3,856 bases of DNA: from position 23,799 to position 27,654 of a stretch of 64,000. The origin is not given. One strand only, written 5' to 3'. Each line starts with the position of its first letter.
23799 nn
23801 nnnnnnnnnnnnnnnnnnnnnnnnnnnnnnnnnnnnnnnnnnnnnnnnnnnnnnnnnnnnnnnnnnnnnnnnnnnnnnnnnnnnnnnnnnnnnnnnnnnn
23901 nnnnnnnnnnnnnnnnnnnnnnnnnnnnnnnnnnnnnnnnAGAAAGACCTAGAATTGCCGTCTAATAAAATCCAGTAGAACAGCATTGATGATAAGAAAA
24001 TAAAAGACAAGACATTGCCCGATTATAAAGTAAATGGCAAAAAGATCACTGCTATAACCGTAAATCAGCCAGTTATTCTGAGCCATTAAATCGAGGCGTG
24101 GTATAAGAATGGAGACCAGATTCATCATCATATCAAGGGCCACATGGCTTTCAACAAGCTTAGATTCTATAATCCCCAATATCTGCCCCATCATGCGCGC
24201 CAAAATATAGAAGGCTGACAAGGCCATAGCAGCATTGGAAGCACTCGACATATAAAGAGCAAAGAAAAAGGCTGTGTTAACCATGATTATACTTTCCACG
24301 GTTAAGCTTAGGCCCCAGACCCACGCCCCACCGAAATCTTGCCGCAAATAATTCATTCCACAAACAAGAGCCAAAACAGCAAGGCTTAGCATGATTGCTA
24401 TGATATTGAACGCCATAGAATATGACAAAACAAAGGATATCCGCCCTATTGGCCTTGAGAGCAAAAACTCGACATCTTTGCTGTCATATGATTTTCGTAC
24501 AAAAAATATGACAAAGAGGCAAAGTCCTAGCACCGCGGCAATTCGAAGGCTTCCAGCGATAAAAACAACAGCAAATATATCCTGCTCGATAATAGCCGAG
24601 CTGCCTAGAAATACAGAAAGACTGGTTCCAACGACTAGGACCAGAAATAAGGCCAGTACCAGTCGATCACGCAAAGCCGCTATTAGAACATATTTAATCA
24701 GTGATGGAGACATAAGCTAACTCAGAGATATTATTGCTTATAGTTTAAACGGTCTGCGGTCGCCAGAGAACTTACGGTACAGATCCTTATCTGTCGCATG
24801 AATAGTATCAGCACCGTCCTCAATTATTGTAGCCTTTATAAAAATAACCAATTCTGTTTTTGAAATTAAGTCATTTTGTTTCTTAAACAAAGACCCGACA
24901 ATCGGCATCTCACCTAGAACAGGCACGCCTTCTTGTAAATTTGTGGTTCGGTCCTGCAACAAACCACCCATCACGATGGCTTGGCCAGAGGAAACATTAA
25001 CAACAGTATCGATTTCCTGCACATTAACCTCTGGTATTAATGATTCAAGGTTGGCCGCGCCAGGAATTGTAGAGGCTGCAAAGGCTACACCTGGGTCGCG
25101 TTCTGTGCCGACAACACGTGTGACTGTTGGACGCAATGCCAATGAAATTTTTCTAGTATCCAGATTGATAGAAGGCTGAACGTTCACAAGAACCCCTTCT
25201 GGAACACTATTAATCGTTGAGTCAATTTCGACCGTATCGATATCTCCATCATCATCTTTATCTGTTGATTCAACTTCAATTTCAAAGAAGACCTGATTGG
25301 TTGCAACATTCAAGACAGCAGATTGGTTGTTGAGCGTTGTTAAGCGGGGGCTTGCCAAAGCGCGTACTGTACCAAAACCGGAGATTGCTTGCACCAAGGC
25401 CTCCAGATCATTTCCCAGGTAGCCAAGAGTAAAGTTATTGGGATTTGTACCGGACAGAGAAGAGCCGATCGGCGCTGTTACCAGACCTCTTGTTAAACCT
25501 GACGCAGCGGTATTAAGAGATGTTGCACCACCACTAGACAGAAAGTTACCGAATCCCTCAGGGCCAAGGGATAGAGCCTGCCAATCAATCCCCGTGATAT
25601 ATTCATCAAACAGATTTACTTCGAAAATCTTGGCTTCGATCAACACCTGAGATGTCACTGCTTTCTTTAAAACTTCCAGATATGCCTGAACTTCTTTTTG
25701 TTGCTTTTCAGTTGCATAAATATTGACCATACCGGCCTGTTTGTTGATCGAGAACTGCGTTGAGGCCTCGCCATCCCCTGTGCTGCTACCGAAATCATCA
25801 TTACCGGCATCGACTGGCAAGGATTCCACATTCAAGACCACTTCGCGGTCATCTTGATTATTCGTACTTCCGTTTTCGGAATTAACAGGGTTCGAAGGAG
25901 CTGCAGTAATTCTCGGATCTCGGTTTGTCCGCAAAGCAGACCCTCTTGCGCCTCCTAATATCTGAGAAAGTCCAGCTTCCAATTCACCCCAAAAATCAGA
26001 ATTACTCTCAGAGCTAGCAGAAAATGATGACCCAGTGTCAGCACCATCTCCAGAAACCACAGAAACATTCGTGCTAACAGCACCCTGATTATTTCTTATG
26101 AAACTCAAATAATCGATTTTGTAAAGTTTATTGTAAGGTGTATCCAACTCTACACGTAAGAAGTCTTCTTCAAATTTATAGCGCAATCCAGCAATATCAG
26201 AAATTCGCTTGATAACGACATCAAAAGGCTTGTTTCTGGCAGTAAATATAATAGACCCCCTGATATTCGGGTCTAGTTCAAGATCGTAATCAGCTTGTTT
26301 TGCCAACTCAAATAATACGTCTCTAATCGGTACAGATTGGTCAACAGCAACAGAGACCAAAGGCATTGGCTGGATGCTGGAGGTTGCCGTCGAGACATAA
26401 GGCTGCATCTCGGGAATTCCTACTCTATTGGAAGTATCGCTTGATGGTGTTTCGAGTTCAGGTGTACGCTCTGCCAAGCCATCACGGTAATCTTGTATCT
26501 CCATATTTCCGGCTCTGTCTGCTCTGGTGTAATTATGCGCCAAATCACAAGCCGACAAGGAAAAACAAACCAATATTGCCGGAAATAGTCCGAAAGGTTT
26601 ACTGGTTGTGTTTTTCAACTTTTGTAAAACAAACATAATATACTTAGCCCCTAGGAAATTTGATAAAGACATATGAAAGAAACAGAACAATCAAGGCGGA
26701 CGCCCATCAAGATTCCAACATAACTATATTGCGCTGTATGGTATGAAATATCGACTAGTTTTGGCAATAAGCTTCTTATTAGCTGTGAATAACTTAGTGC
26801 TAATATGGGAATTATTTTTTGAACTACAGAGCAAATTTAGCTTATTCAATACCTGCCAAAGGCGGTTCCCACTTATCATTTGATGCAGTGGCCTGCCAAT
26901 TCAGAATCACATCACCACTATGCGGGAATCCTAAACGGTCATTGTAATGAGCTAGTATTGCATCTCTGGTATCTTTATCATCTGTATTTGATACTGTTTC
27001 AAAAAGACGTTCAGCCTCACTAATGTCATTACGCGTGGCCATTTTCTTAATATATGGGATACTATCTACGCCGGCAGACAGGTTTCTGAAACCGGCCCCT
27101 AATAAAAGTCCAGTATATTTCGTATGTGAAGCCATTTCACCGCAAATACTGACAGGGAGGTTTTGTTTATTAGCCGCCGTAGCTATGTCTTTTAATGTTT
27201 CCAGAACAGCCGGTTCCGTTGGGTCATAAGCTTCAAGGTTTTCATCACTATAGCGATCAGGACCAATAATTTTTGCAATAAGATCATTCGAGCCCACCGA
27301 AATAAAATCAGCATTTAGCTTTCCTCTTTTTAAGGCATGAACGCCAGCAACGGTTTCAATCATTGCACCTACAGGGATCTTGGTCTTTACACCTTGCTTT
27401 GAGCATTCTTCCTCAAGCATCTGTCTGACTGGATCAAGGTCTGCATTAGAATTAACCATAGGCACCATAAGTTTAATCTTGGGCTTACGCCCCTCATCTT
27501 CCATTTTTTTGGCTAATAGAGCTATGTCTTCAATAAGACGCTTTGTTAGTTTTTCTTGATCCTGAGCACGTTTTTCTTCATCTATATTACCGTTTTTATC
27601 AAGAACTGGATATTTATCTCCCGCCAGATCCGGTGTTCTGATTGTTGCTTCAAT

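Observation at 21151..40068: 19-kb single-strand type IV pilus supercluster of mosaic (T4aP / MSHA / T2SS / PilGHI-like) composition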

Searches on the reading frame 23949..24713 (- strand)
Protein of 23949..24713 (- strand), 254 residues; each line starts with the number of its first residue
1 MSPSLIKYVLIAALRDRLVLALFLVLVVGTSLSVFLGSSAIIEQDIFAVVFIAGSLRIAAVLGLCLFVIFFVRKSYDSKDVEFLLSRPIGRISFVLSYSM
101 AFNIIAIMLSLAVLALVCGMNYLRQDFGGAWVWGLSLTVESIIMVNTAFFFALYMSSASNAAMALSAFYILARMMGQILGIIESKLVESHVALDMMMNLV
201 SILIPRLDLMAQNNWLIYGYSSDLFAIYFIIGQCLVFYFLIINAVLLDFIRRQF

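Call 5: search_protein_families(library=pfam, proteins=[window:23949-24713:-], max_evalue=0.01)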
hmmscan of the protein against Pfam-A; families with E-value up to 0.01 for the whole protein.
window:23949-24713:- (254 aa): 0 families

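Call 7: search_protein_families(library=ncbifam, proteins=[window:23949-24713:-], max_evalue=0.01)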
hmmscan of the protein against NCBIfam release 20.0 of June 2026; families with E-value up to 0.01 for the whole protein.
window:23949-24713:- (254 aa): 0 families

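Call 77: search_protein_families(library=pfam, alignment_id=A4, max_evalue=1)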
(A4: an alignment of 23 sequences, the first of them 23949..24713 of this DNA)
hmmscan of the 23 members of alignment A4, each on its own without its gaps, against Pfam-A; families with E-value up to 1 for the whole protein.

A. member 1, window:23949-24713:- (254 aa): 0 families

B. families by the number of members that match (of 23 scanned): 7 families
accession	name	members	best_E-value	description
PF12679.13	ABC2_membrane_2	4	0.00011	ABC-2 family transporter protein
PF12730.13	ABC2_membrane_4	3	0.0031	ABC-2 family transporter protein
PF08656.15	DASH_Dad3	1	0.0097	DASH complex subunit Dad3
PF06396.16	AGTRAP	1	0.033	Angiotensin II, type I receptor-associated protein (AGTRAP)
PF05328.17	CybS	1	0.44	CybS, succinate dehydrogenase cytochrome B small subunit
PF07271.16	Cytadhesin_P30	1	0.45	Cytadhesin P30/P32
PF09801.14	SYS1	1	0.48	Integral membrane protein S linking to the trans Golgi network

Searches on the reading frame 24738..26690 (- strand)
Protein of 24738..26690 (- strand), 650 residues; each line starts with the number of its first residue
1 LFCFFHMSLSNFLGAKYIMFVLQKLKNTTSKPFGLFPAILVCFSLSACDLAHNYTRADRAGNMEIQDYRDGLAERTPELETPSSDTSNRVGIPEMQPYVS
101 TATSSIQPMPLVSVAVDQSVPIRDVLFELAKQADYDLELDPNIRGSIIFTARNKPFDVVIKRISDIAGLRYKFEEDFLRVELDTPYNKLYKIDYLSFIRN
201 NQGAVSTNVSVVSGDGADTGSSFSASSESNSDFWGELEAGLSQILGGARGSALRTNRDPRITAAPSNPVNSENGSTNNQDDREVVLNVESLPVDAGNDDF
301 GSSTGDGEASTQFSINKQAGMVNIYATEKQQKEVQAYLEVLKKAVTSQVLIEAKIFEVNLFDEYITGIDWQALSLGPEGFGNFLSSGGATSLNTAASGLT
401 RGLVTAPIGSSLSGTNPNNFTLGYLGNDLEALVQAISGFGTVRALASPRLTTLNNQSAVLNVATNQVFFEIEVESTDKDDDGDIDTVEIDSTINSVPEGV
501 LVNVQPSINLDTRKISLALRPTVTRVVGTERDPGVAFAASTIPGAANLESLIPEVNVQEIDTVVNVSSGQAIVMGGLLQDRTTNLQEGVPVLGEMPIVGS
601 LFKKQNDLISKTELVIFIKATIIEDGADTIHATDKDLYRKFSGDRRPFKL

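Call 5: search_protein_families(library=pfam, proteins=[window:24738-26690:-], max_evalue=0.01)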
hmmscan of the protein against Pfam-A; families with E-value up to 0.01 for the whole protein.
window:24738-26690:- (650 aa): 2 families
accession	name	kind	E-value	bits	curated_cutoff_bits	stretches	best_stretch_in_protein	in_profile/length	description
PF00263.26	Secretin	-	1.6e-33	116.1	27.5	1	440-624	6-169/169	Bacterial type II and III secretion system protein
PF07655.18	Secretin_N_2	-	0.0011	19.8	23.4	1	200-252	31-84/91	Secretin N-terminal domain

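Call 7: search_protein_families(library=ncbifam, proteins=[window:24738-26690:-], max_evalue=0.01)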
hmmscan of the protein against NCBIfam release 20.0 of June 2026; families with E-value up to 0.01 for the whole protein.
window:24738-26690:- (650 aa): 9 families
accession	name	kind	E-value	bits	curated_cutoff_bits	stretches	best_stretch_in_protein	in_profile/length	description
TIGR02519.1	pilus_MshL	equivalog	3.4e-64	216.6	250.2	1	314-623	2-290/290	pilus (MSHA type) biogenesis protein MshL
TIGR02517.1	type_II_gspD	equivalog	2.5e-39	135.3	351.35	1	312-628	302-595/600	type II secretion system secretin GspD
TIGR02515.1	IV_pilus_PilQ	subfamily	9.7e-27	94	284.35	2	549-623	353-427/428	type IV pilus secretin PilQ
TIGR02516.1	type_III_yscC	equivalog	6.2e-22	77.8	238.45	1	322-624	210-462/463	type III secretion system outer membrane ring subunit SctC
NF042912.1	Amuc_1098_fam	equivalog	1.1e-18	66.7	750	1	499-626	665-799/805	Amuc_1098 family type IV pilus outer membrane protein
NF010083.0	PRK13568.1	equivalog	1.6e-17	63.4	554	1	441-624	264-418/419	DNA uptake porin HofQ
NF007851.2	PRK10560.1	exception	5.1e-17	61.8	598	2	555-623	341-409/412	DNA uptake porin HofQ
NF011873.0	PRK15346.1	equivalog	5.3e-13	48.5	524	1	329-626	251-497/499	EscC/YscC/HrcC family type III secretion system outer membrane ring protein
TIGR02520.1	pilus_B_mal_scr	equivalog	1.2e-10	40.6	287.65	1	203-590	170-485/513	PilN family type IVB pilus formation outer membrane protein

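Call 33: search_solved_structures(query=window:24738-26690:-, max_evalue=0.00001)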
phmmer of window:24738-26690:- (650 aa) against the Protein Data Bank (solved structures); distinct sequences matched with E-value up to 0.00001: 21.
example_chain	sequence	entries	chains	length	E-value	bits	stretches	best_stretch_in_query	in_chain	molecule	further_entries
6hcg_A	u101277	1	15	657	1.4e-18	70.1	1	347-632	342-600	Type II secretion system protein D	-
5wq7_A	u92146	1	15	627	8.4e-16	60.9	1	289-644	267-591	Putative type II secretion system protein D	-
5wln_G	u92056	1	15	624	1.2e-15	60.4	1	335-633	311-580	Type II secretion system protein D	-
5w68_A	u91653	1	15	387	1.3e-15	60.3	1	286-628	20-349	Putative type II secretion protein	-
5zdh_A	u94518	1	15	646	6.5e-15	58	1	285-628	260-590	Type II secretion system protein D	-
9k8v_A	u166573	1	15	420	7.9e-14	54.4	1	331-631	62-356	General secretion pathway protein D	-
6i1x_A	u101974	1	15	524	1.1e-13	53.9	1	329-628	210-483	Type II secretion system protein D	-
6i1y_A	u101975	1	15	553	1.2e-13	53.8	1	409-630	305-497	General secretion pathway protein GspD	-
5wq9_A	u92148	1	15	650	2.4e-13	52.8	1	330-631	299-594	Type II secretion system protein D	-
5wq8_A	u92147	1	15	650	4.6e-13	51.9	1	331-631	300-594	Type II secretion system protein D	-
6w6m_A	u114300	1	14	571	1.9e-10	43.2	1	554-622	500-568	Type IV pilus secretin PilQ family protein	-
6ve2_A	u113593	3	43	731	2.5e-10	42.9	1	314-627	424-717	Fimbrial assembly protein PilQ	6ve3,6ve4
9x0w_A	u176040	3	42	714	3.2e-10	42.5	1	313-627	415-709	Fimbrial assembly protein PilQ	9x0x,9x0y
7ofh_A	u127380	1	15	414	2.8e-09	39.4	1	555-623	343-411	Virion export protein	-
3jc8_Qa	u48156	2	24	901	3.7e-09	39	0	552-623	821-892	PilQ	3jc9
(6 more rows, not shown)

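Call 56: search_dna_similar(query=window:24738-26690:-, collection=plasmids, mode=protein, max_rows=25)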
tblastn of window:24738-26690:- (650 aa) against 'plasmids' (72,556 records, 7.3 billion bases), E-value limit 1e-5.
Records with a match: 815; places in all: 836; records where one place covers at least 80% of the query: 1.
Best place of each record, by identity: <60% 815.
By first word of the organism name: Escherichia 419; Ralstonia 125; Yersinia 93; Burkholderia 14; Bradyrhizobium 13; Azospirillum 13; Paraburkholderia 11; Sinorhizobium 9; Rhizobium 8; Klebsiella 8; and 54 more.
By predicted mobility (MOB-suite, as given by PLSDB): non-mobilizable 465; mobilizable 258; conjugative 92.
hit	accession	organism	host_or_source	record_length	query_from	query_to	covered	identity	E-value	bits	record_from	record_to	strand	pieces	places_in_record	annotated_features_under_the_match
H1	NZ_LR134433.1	Legionella adelaidensis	environmental,Cooling tower water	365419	118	647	82%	25.1%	7e-26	121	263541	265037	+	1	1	mshL: pilus (MSHA type) biogenesis protein MshL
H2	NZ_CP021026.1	Rhizobium sp. TAL182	Phaseolus vulgaris,cell culture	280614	236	640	62%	26.5%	2e-18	98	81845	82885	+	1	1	gspD: type II secretion system secretin GspD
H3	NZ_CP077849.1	Acinetobacter baumannii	Homo sapiens,Rectal swab_P28_BU14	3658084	241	628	60%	27.5%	2e-8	65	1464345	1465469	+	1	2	none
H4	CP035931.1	Acinetobacter baumannii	Homo sapiens,blood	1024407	241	628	60%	27.5%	2e-8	65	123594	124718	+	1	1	gspD: type II secretion system protein GspD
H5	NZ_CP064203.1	Acinetobacter baumannii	Homo sapiens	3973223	241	628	60%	27.2%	2e-6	59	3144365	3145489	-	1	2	none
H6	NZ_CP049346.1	Sulfitobacter pontiacus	-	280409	324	644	49%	29.7%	1e-15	89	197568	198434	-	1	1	gspD: type II secretion system secretin GspD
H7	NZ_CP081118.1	Sulfitobacter pontiacus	-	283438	324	644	49%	29.7%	1e-15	89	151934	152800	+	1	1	gspD: type II secretion system secretin GspD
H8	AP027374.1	Sulfitobacter pontiacus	-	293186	324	644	49%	29.7%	1e-15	89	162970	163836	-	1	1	xcpQ: type II secretion system protein D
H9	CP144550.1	Sulfitobacter pontiacus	cell culture,salt marsh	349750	324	644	49%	29.7%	1e-15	89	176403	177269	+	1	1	record has no annotation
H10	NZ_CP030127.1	Indioceanicola profundi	sediment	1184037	294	642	54%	27.2%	1e-16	92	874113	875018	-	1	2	none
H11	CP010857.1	Marinovum algicola DG 898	-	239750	296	624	51%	28.8%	3e-14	84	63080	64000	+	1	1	general secretion pathway protein D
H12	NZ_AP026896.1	Aeromonas caviae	Microbe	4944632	305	624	49%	29.5%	1e-21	108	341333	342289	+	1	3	none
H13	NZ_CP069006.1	Sulfitobacter mediterraneus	Skeletonema costatum,The surface ...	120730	281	646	56%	25.7%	5e-12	77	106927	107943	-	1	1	gspD: type II secretion system secretin GspD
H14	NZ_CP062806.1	Cupriavidus basilensis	Cell culture,Sediment of a freshwater ...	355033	300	647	54%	27.0%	1e-14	86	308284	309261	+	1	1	gspD: type II secretion system secretin GspD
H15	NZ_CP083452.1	Comamonas odontotermitis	cell culture,cucumber rhizosphere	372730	324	644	49%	27.8%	1e-17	95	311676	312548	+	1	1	gspD: type II secretion system secretin GspD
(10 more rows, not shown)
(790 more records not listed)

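Call 59: get_annotated_region(hit=H1, flank=14000)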
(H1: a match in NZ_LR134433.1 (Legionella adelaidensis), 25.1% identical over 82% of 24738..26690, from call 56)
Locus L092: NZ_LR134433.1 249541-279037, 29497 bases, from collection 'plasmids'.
description: Legionella adelaidensis strain NCTC12735 plasmid 24, complete sequence
organism: Legionella adelaidensis (NCBI taxid 45056)
taxonomy: Bacteria; Pseudomonadota; Gammaproteobacteria; Legionellales; Legionellaceae; Legionella; Legionella adelaidensis
host: -; source: environmental,Cooling tower water; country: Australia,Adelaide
typing (MOB-suite, as given by PLSDB): mobilizable; relaxase MOBH
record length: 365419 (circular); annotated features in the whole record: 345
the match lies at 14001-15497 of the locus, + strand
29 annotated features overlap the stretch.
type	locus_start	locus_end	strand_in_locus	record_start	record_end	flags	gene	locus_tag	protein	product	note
CDS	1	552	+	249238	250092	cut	-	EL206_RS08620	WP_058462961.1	nucleotidyl transferase AbiEii/AbiGii toxin family protein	-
CDS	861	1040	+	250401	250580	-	-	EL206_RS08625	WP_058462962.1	hypothetical protein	-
CDS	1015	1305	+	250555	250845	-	-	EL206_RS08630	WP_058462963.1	septation protein SpoVG family protein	GO:0030435 - sporulation resulting in formation of a cellular spore [Evidence IEA]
CDS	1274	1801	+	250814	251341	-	-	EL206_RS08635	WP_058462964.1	helix-turn-helix domain-containing protein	-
CDS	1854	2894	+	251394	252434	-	-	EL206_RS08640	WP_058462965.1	tyrosine-type recombinase/integrase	GO:0015074 - DNA integration [Evidence IEA]; GO:0006310 - DNA recombination [Evidence IEA]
CDS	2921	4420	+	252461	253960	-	-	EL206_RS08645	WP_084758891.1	recombinase family protein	GO:0006310 - DNA recombination [Evidence IEA]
CDS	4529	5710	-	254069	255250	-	-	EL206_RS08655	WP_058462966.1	pyridoxal phosphate-dependent aminotransferase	GO:0009058 - biosynthetic process [Evidence IEA]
CDS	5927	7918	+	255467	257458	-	uvrB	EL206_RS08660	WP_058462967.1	excinuclease ABC subunit UvrB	GO:0006289 - nucleotide-excision repair [Evidence IEA]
CDS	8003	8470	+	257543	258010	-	-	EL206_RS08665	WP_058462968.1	type II secretion system protein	-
CDS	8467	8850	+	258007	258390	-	-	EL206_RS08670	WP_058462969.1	type II secretion system protein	-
CDS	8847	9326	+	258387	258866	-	-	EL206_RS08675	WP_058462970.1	competence type IV pilus minor pilin ComGF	-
CDS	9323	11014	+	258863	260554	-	-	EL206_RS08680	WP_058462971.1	type II secretion system protein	-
CDS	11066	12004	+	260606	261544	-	-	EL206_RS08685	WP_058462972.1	hypothetical protein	-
CDS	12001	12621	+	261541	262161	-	-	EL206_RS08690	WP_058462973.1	PilN domain-containing protein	-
CDS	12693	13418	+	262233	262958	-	-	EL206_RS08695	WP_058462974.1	hypothetical protein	-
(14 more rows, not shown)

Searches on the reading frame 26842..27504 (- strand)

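Call 5: search_protein_families(library=pfam, proteins=[window:26842-27504:-], max_evalue=0.01)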
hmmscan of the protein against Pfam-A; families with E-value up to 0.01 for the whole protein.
window:26842-27504:- (220 aa): 2 families
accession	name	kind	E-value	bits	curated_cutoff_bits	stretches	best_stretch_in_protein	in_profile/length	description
PF02896.24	PEP-utilizers_C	-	4.6e-34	118.4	22.8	1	9-158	136-290/293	PEP-utilising enzyme, PEP-binding domain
PF03328.21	HpcH_HpaI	-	3.3e-06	27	25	1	12-149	88-216/221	HpcH/HpaI aldolase/citrate lyase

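Call 7: search_protein_families(library=ncbifam, proteins=[window:26842-27504:-], max_evalue=0.01)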
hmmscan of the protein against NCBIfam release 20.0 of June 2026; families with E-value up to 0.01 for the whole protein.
window:26842-27504:- (220 aa): 6 families
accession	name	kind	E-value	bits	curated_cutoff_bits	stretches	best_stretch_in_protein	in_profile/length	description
TIGR01417.1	PTS_I_fam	equivalog_domain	1.1e-33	116.6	341.7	1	9-178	384-558/565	phosphoenolpyruvate--protein phosphotransferase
NF008283.0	PRK11061.1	equivalog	1.4e-28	99.6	583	1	9-181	551-729/748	phosphoenolpyruvate--protein phosphotransferase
NF005057.0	PRK06464.1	equivalog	5.1e-22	77.7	598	1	9-158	638-787/798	phosphoenolpyruvate synthase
NF008382.0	PRK11177.1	equivalog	7.8e-22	77.6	824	1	9-176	385-557/575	phosphoenolpyruvate-protein phosphotransferase PtsI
TIGR01418.1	PEP_synth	equivalog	1.8e-19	69.6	739.75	1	9-154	632-777/784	pyruvate, water dikinase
TIGR01828.1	pyru_phos_dikin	equivalog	7.8e-06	24.1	843.45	1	2-84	687-773/865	pyruvate, phosphate dikinase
